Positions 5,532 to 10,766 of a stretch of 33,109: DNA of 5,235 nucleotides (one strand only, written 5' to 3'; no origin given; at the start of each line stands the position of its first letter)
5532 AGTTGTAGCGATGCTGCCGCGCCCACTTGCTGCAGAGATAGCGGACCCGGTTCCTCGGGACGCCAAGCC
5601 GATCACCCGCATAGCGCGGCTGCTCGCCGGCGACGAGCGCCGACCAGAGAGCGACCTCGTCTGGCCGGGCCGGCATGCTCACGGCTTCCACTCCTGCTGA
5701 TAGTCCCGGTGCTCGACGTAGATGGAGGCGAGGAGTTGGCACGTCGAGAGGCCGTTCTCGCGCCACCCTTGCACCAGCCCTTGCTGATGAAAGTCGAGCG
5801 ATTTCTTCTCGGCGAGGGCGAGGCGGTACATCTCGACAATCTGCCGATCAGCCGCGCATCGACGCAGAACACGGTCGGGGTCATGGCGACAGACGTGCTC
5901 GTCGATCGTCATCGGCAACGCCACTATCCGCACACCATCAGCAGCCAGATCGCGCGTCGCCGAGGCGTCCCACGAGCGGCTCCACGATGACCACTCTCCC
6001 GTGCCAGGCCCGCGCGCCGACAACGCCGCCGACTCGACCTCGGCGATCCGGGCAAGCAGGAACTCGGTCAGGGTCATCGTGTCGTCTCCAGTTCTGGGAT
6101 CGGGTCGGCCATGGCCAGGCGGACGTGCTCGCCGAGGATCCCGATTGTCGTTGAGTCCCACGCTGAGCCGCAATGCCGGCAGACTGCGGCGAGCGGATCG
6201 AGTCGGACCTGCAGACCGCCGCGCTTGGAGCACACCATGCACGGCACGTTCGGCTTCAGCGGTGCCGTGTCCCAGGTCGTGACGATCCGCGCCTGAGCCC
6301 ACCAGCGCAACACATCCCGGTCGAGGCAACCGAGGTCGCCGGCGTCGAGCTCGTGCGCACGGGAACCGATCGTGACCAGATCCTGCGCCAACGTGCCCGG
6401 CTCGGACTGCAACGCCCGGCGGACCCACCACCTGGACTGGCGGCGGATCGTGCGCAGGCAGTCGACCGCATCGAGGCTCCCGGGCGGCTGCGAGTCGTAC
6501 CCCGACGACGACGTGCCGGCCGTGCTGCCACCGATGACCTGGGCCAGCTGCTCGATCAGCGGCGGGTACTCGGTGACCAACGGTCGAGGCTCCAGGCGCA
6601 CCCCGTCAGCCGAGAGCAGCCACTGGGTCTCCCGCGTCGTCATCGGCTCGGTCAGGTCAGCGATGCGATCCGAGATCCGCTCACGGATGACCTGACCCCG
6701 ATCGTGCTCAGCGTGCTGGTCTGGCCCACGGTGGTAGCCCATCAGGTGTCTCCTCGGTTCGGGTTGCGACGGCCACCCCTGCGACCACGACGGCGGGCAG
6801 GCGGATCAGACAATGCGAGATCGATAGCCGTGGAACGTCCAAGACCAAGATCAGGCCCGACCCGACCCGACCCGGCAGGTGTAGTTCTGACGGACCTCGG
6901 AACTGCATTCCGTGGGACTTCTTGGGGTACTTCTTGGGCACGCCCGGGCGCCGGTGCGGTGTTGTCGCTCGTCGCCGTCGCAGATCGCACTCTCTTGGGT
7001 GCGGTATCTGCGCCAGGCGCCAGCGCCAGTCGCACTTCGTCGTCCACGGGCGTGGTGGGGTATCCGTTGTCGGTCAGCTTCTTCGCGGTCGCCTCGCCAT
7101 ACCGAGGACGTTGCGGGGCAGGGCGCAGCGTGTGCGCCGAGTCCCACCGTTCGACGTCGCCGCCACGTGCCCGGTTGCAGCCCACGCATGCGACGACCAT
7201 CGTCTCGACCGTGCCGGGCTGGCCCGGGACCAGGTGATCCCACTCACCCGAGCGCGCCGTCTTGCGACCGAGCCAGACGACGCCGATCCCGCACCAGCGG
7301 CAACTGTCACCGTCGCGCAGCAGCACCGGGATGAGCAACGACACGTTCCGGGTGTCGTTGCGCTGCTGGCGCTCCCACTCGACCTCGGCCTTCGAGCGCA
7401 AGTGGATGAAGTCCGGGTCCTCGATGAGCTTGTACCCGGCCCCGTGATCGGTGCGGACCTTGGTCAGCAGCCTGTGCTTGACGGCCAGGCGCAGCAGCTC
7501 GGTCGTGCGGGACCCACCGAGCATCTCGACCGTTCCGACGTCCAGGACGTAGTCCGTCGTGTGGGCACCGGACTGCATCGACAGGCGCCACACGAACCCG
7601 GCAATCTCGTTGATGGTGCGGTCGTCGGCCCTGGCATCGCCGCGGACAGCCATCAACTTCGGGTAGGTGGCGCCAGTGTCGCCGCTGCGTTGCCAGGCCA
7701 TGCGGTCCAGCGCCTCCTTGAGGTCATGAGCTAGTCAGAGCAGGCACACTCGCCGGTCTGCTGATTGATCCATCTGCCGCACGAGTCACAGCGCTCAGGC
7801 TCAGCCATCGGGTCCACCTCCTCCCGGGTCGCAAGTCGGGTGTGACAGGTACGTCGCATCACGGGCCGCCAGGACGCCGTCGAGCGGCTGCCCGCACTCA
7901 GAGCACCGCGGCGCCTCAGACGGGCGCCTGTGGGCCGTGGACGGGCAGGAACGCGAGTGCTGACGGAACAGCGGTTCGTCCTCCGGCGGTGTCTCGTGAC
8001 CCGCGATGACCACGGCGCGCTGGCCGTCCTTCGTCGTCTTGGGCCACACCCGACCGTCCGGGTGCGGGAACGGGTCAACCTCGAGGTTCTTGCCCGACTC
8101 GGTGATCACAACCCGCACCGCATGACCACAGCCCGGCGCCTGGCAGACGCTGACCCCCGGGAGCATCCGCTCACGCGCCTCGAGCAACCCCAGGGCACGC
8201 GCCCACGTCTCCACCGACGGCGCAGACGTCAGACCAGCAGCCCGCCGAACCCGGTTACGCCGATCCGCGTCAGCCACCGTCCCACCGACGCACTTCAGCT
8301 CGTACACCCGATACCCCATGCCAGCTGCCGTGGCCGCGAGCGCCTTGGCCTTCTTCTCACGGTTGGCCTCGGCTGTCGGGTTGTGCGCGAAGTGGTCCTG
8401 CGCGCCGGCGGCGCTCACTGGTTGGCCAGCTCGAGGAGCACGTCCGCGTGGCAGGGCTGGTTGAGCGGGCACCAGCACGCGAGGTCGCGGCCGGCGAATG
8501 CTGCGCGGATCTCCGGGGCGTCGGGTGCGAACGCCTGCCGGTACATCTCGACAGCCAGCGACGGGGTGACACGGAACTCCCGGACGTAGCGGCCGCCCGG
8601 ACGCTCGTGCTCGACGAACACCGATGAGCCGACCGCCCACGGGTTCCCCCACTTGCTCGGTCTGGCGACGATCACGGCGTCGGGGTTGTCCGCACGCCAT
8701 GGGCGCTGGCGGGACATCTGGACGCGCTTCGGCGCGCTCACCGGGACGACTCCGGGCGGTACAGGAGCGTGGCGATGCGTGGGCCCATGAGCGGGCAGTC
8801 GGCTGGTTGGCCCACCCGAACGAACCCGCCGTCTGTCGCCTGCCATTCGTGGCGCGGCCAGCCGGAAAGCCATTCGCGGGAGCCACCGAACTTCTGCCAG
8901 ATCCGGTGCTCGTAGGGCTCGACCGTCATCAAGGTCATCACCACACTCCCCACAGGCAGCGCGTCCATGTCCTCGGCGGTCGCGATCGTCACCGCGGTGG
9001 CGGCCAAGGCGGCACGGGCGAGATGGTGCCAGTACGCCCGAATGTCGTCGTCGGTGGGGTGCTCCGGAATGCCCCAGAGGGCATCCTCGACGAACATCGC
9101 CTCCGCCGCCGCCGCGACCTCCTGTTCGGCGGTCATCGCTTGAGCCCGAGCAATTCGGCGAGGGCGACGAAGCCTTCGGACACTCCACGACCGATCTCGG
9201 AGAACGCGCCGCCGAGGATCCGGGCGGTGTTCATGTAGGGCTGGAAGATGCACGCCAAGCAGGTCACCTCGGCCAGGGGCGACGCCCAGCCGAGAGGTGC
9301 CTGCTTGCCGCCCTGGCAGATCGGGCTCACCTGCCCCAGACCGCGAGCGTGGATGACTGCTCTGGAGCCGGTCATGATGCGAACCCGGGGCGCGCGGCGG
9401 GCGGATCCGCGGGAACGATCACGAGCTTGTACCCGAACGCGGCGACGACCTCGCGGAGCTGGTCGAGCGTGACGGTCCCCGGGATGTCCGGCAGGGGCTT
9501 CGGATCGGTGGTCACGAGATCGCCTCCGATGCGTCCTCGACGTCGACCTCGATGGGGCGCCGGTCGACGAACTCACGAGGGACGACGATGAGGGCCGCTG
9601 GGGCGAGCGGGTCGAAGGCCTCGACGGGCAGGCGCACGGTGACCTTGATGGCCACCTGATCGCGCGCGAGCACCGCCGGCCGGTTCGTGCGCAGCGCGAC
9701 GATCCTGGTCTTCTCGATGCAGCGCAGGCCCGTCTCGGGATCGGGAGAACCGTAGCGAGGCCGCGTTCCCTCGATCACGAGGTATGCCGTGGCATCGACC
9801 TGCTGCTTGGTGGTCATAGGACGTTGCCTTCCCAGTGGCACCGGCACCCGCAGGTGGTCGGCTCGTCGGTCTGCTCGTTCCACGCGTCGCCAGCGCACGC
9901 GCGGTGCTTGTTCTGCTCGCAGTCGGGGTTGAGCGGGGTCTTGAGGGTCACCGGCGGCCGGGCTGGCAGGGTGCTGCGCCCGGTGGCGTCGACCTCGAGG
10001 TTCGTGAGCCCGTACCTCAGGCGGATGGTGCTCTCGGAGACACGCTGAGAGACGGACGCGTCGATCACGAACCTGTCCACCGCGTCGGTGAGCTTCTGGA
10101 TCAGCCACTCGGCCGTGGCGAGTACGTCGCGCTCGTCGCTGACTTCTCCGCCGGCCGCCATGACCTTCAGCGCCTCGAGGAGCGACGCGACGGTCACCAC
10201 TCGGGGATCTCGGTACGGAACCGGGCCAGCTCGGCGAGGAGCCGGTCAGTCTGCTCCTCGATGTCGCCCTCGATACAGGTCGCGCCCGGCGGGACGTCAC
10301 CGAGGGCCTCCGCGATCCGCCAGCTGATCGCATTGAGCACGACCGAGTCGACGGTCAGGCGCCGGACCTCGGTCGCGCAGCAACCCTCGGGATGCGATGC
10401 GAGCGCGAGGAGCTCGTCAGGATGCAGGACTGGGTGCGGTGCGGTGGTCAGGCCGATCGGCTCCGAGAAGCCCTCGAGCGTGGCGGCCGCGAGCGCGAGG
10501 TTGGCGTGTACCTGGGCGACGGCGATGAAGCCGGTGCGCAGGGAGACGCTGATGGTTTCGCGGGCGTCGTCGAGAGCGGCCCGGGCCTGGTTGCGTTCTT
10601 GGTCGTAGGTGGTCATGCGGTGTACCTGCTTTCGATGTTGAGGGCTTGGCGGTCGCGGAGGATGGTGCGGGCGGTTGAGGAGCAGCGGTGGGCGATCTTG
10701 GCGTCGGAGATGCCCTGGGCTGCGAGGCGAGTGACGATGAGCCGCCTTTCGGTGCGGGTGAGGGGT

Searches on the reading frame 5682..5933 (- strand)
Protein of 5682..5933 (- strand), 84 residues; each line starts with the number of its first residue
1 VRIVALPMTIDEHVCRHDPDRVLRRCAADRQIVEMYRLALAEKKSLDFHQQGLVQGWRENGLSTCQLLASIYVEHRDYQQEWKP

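Call 93: search_protein_families(library=phrogs, proteins=[window:5682-5933:-], max_evalue=0.001)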
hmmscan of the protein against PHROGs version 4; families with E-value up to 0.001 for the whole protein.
window:5682-5933:- (84 aa): 1 family
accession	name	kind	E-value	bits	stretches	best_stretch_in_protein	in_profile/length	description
phrog_6326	-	unknown function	4.7e-11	43.7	1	11-84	200-270/272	-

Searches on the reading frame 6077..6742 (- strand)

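Call 11: search_protein_families(library=phrogs, proteins=[window:6077-6742:-], max_evalue=0.001)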
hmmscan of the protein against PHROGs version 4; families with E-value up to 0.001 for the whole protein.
window:6077-6742:- (222 aa): 0 families

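Call 42: search_protein_families(library=pfam, proteins=[window:6077-6742:-], max_evalue=0.01)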
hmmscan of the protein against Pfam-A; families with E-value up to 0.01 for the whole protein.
window:6077-6742:- (222 aa): 1 family
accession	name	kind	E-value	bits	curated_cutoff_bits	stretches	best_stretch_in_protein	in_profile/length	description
PF24030.1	DUF7341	-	3.6e-11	44.1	27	1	21-133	7-110/133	Domain of unknown function (DUF7341)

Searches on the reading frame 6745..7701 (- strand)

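Call 42: search_protein_families(library=pfam, proteins=[window:6745-7701:-], max_evalue=0.01)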
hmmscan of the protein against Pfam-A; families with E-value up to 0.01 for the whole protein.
window:6745-7701:- (319 aa): 0 families

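Call 93: search_protein_families(library=phrogs, proteins=[window:6745-7701:-], max_evalue=0.001)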
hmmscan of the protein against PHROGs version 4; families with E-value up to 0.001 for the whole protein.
window:6745-7701:- (319 aa): 4 families
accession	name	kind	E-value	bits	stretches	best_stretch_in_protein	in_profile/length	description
phrog_15463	-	DNA, RNA and nucleotide metabolism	5.8e-64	217.8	1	1-268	1-271/435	HNH endonuclease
phrog_26098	-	unknown function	1e-60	207.4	1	1-267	1-270/463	-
phrog_16726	-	DNA, RNA and nucleotide metabolism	1.6e-13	52.1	1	91-208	63-168/308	HNH endonuclease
phrog_1271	-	DNA, RNA and nucleotide metabolism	8.3e-05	23.1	1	125-184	262-320/361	HNH endonuclease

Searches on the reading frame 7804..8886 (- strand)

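Call 42: search_protein_families(library=pfam, proteins=[window:7804-8886:-], max_evalue=0.01)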
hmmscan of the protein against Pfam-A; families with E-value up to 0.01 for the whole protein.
window:7804-8886:- (361 aa): 0 families

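Call 93: search_protein_families(library=phrogs, proteins=[window:7804-8886:-], max_evalue=0.001)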
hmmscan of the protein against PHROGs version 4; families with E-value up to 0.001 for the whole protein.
window:7804-8886:- (361 aa): 1 family
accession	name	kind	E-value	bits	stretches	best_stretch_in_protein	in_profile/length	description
phrog_5984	-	unknown function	3.2e-06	28.7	1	247-321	7-86/90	-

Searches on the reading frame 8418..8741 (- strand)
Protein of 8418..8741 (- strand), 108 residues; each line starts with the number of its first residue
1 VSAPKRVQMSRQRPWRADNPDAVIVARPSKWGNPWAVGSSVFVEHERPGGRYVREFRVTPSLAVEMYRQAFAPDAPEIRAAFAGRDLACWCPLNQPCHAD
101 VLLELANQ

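Call 93: search_protein_families(library=phrogs, proteins=[window:8418-8741:-], max_evalue=0.001)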
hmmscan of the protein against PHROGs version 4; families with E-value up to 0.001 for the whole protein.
window:8418-8741:- (108 aa): 2 families
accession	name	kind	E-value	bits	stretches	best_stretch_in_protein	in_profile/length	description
phrog_464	-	unknown function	7.6e-23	82.6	1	1-107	189-286/322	unknown function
phrog_32227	-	unknown function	2.6e-17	64.3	1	3-107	109-221/230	-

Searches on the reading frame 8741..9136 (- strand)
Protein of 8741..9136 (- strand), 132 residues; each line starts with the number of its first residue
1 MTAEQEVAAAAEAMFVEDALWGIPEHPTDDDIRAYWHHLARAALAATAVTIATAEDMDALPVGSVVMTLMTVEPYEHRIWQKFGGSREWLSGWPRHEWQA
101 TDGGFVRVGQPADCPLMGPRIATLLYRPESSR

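Call 11: search_protein_families(library=phrogs, proteins=[window:8741-9136:-], max_evalue=0.001)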
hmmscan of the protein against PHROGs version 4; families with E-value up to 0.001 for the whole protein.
window:8741-9136:- (132 aa): 1 family
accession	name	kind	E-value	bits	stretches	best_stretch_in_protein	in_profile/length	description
phrog_2021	-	unknown function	2.3e-06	28.9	1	26-130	30-118/123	-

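Call 42: search_protein_families(library=pfam, proteins=[window:8741-9136:-], max_evalue=0.01)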
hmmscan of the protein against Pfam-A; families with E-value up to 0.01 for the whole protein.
window:8741-9136:- (132 aa): 0 families

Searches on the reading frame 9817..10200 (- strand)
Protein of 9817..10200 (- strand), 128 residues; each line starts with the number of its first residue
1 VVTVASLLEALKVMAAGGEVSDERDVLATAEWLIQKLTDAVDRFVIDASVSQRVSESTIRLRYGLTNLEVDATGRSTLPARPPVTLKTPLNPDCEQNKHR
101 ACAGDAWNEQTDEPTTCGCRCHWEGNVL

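Call 11: search_protein_families(library=phrogs, proteins=[window:9817-10200:-], max_evalue=0.001)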
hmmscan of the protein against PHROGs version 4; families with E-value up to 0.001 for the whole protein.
window:9817-10200:- (128 aa): 2 families
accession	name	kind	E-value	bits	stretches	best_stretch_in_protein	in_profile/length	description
phrog_15767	-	unknown function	1e-09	39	1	90-122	1-33/37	-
phrog_33920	-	unknown function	0.00026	22.3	1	90-125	3-38/101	-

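Call 42: search_protein_families(library=pfam, proteins=[window:9817-10200:-], max_evalue=0.01)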
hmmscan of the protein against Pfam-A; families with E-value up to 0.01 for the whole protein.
window:9817-10200:- (128 aa): 1 family
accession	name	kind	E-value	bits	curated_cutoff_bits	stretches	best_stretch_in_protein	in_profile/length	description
PF17120.11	zf-RING_16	-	0.0058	16.7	27.4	1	90-122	20-53/57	RING/Ubox like zinc-binding domain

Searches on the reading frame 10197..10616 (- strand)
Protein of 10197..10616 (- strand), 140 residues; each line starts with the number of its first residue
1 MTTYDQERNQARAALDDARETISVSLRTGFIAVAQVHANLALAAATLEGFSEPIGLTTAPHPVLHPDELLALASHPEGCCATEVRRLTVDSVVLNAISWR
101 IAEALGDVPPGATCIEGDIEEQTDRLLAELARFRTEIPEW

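Call 11: search_protein_families(library=phrogs, proteins=[window:10197-10616:-], max_evalue=0.001)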
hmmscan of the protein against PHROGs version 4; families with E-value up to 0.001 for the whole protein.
window:10197-10616:- (140 aa): 1 family
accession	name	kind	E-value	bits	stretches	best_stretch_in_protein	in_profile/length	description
phrog_16141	-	unknown function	0.00032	22.1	1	23-49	23-49/90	-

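Call 42: search_protein_families(library=pfam, proteins=[window:10197-10616:-], max_evalue=0.01)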
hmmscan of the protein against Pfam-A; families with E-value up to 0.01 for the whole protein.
window:10197-10616:- (140 aa): 0 families
